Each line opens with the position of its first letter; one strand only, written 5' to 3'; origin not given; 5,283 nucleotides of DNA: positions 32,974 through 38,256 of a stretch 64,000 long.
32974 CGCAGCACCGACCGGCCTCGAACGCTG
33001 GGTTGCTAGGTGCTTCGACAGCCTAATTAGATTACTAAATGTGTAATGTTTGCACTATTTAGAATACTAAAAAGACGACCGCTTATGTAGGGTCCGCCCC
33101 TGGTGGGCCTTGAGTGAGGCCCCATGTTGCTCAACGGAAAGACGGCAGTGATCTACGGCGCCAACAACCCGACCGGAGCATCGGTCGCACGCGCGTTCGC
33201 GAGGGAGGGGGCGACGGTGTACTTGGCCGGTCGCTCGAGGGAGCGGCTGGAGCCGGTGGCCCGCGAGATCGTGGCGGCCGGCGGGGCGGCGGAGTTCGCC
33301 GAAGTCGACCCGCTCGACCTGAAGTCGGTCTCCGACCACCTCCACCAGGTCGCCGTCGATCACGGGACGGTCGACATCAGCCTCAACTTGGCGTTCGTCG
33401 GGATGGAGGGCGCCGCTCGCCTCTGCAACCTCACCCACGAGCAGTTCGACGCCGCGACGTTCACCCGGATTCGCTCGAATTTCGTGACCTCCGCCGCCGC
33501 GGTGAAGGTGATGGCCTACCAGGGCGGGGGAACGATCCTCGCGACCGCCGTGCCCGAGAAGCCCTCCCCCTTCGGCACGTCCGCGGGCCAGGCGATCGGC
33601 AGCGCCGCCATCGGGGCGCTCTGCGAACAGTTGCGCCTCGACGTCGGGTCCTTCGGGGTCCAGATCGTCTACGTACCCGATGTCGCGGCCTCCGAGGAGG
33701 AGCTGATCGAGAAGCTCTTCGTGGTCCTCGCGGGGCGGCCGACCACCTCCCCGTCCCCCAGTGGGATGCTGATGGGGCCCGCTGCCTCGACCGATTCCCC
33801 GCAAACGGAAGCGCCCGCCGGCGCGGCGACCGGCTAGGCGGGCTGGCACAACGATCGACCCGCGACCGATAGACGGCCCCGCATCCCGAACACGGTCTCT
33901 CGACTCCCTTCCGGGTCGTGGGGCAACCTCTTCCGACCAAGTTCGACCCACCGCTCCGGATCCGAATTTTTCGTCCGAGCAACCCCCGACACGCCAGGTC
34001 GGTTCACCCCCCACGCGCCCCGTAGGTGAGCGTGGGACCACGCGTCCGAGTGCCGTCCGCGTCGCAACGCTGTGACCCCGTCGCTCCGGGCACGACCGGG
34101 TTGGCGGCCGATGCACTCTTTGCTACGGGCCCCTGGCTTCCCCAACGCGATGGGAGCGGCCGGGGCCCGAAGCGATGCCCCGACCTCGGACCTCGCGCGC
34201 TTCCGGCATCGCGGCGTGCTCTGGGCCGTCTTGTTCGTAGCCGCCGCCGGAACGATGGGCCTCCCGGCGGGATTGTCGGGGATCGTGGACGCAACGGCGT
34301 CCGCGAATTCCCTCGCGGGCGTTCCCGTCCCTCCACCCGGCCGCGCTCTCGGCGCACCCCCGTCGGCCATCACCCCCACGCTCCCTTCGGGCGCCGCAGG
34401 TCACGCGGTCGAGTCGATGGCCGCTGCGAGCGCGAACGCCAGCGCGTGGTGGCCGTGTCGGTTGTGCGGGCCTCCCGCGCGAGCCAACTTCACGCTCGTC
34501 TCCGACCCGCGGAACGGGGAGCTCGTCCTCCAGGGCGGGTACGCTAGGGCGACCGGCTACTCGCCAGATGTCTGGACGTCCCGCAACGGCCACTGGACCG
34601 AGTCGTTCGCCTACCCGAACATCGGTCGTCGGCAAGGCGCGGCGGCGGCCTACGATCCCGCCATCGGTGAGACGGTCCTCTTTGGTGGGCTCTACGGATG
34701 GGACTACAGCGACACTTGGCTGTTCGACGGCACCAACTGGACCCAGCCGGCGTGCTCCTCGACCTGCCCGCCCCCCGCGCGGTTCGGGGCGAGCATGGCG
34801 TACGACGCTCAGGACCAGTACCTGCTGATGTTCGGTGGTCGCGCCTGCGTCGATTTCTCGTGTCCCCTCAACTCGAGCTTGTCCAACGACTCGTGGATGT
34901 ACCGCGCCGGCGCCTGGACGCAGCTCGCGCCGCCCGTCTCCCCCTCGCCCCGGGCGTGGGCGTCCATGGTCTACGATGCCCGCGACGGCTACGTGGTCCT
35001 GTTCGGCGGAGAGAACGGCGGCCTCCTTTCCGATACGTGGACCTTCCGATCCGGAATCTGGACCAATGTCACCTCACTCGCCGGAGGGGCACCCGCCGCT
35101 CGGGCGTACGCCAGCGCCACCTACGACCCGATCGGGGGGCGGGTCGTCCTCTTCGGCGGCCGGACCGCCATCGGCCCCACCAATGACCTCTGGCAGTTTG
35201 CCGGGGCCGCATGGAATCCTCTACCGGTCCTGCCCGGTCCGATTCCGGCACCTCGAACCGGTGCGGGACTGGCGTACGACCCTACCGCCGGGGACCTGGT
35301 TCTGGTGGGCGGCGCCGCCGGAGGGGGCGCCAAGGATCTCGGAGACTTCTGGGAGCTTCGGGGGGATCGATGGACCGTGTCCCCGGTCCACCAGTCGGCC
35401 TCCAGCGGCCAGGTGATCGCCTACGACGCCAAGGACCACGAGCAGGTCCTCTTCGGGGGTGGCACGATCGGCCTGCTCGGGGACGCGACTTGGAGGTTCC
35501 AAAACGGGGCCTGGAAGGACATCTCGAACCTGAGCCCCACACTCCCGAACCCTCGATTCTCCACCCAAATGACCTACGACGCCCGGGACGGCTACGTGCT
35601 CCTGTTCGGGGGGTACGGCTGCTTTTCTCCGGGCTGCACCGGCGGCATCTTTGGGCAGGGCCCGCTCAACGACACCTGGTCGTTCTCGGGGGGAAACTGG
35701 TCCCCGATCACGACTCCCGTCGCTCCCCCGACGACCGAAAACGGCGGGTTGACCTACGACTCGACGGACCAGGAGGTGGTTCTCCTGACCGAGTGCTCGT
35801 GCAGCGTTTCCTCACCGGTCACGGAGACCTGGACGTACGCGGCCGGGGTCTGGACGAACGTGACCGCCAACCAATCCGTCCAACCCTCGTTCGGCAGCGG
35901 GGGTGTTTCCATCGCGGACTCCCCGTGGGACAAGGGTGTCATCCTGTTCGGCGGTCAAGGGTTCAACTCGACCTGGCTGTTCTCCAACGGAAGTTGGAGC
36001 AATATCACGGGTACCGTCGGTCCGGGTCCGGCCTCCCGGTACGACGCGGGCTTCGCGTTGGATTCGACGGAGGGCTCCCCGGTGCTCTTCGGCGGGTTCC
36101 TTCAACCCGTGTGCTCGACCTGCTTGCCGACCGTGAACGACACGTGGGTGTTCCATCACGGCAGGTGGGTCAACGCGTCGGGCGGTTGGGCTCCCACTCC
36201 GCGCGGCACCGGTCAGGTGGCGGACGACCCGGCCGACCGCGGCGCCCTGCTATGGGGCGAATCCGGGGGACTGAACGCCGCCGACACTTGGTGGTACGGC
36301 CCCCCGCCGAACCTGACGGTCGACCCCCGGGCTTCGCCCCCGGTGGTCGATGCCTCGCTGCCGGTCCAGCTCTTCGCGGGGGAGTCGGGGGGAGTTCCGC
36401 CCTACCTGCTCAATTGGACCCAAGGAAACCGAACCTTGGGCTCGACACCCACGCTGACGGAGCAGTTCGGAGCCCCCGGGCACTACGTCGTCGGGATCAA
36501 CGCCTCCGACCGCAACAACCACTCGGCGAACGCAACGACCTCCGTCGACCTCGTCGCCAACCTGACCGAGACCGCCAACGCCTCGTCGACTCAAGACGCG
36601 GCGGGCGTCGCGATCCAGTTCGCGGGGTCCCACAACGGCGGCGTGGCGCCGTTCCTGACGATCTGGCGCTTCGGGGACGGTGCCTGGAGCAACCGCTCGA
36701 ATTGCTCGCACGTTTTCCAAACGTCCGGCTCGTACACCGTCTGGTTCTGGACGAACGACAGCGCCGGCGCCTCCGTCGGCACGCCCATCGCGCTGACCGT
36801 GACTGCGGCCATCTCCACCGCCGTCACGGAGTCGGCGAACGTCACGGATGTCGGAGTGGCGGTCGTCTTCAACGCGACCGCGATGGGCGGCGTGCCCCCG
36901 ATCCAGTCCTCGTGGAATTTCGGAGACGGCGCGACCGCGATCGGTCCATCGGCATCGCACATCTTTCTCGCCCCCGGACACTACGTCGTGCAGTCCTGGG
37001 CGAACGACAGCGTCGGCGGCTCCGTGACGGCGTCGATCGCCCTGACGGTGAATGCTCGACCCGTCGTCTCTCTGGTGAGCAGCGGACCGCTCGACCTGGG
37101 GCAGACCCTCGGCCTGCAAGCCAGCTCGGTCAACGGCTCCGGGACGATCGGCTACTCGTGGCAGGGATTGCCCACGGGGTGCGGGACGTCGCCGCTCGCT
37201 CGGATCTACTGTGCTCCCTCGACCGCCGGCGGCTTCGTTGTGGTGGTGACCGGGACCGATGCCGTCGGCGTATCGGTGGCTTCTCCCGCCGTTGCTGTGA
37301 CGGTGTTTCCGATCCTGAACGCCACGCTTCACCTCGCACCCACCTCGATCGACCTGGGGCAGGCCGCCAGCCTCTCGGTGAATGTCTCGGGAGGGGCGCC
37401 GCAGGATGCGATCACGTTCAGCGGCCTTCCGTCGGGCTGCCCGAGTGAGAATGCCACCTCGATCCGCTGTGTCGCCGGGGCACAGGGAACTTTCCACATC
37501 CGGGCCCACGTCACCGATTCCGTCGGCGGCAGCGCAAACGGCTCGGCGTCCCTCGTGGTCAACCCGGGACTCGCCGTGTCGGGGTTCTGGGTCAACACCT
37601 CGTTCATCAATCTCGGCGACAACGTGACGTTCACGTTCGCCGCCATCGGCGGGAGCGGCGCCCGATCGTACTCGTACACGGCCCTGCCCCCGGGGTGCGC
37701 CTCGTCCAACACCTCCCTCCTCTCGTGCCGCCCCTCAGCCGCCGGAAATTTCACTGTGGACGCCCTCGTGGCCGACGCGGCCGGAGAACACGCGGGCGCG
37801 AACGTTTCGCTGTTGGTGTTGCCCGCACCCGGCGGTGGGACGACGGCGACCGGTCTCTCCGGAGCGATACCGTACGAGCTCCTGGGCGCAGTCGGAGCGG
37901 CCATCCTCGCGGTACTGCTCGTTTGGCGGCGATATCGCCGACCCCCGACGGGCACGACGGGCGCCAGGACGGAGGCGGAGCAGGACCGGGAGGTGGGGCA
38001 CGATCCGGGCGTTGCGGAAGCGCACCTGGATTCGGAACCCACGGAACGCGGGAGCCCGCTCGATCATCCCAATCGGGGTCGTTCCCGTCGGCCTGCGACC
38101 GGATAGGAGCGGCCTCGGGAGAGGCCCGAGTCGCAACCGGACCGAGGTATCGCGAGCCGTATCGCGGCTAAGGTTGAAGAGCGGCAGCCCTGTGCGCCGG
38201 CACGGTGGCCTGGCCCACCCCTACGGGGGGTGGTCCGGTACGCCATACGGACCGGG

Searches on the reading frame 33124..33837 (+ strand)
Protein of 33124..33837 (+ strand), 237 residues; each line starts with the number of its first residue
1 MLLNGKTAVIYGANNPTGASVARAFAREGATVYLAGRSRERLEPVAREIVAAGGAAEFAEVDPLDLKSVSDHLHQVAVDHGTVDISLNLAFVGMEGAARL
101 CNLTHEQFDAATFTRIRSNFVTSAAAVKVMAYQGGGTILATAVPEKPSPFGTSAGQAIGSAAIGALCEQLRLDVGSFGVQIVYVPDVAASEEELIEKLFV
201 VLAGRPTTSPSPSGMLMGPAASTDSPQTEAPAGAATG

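Call 11: search_protein_families(library=pfam, proteins=[window:33124-33837:+], max_evalue=0.01)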
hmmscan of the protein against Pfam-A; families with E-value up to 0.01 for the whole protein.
window:33124-33837:+ (237 aa): 2 families
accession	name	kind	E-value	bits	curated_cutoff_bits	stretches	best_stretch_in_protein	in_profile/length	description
PF00106.31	adh_short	-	9.9e-17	61.5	26.6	1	6-183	1-176/195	short chain dehydrogenase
PF13561.12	adh_short_C2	-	5.9e-13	49.4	27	1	18-143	9-130/236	Enoyl-(Acyl carrier protein) reductase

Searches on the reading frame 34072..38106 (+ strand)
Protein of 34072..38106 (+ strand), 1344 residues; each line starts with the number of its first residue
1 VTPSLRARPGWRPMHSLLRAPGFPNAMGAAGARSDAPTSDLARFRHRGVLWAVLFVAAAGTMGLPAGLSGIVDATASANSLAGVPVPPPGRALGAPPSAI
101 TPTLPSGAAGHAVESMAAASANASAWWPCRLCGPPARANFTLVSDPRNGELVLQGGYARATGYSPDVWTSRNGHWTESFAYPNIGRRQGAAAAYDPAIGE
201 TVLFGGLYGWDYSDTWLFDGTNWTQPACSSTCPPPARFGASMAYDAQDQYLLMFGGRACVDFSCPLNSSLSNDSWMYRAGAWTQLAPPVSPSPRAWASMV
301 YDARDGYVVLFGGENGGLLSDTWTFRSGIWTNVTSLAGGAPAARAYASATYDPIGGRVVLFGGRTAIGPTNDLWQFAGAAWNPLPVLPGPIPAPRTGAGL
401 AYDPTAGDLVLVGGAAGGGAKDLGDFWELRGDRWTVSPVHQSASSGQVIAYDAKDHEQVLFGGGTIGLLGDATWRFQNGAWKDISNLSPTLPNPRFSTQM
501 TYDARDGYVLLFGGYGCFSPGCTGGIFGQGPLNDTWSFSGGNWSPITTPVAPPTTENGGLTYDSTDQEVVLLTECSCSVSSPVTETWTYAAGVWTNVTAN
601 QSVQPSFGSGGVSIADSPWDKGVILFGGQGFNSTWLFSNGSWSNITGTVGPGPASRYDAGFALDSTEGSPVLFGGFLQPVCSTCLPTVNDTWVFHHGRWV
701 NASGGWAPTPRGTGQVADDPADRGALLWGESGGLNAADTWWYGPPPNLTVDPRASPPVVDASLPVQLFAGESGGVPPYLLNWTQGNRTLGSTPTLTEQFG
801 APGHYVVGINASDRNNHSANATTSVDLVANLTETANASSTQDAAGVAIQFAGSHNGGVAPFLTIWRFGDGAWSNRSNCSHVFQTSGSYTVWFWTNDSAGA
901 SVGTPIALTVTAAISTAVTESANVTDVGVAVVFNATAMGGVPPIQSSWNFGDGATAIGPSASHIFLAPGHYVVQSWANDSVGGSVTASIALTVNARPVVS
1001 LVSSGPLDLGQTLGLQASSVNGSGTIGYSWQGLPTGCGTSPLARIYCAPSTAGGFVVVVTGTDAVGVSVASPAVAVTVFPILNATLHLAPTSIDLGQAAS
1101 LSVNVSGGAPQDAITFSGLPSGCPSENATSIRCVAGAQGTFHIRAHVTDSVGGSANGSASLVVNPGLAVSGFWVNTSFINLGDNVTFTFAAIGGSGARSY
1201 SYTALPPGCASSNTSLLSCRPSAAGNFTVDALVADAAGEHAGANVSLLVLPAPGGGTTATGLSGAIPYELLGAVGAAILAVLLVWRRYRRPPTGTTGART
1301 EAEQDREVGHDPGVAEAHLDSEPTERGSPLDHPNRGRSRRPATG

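Call 6: search_protein_families(library=pfam, proteins=[window:34072-38106:+], max_evalue=0.1)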
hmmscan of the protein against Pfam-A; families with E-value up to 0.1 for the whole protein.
window:34072-38106:+ (1344 aa): 8 families
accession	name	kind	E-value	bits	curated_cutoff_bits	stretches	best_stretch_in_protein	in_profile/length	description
PF24681.1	Kelch_KLHDC2_KLHL20_DRC7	-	2.7e-34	118.8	50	4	279-443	35-200/221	KLHDC2/KLHL20/DRC7 Kelch-repeats domain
PF18911.6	PKD_4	-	2.8e-20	72.6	27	2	839-902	11-76/85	PKD domain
PF13418.12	Kelch_4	-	6.3e-19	68.1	21.6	3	343-388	1-48/49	Galactose oxidase, central domain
PF00801.26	PKD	-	2.4e-17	63.1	23.5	4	919-989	5-76/80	PKD domain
PF24981.1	Beta-prop_ATRN-LZTR1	-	9.7e-15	55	50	1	218-367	22-171/289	Attractin/LZTR1 beta-propeller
PF13415.12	Kelch_3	-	4.6e-14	52.6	22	2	306-352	2-48/48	Galactose oxidase, central domain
PF07646.21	Kelch_2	-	0.00097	19.5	21.3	0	350-383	6-36/48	Kelch motif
PF13964.12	Kelch_6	-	0.012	16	25.3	0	352-387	8-46/50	Kelch motif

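Call 7: search_protein_families(library=ncbifam, proteins=[window:34072-38106:+], max_evalue=0.1)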
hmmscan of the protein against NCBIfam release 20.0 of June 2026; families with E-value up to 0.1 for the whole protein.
window:34072-38106:+ (1344 aa): 0 families
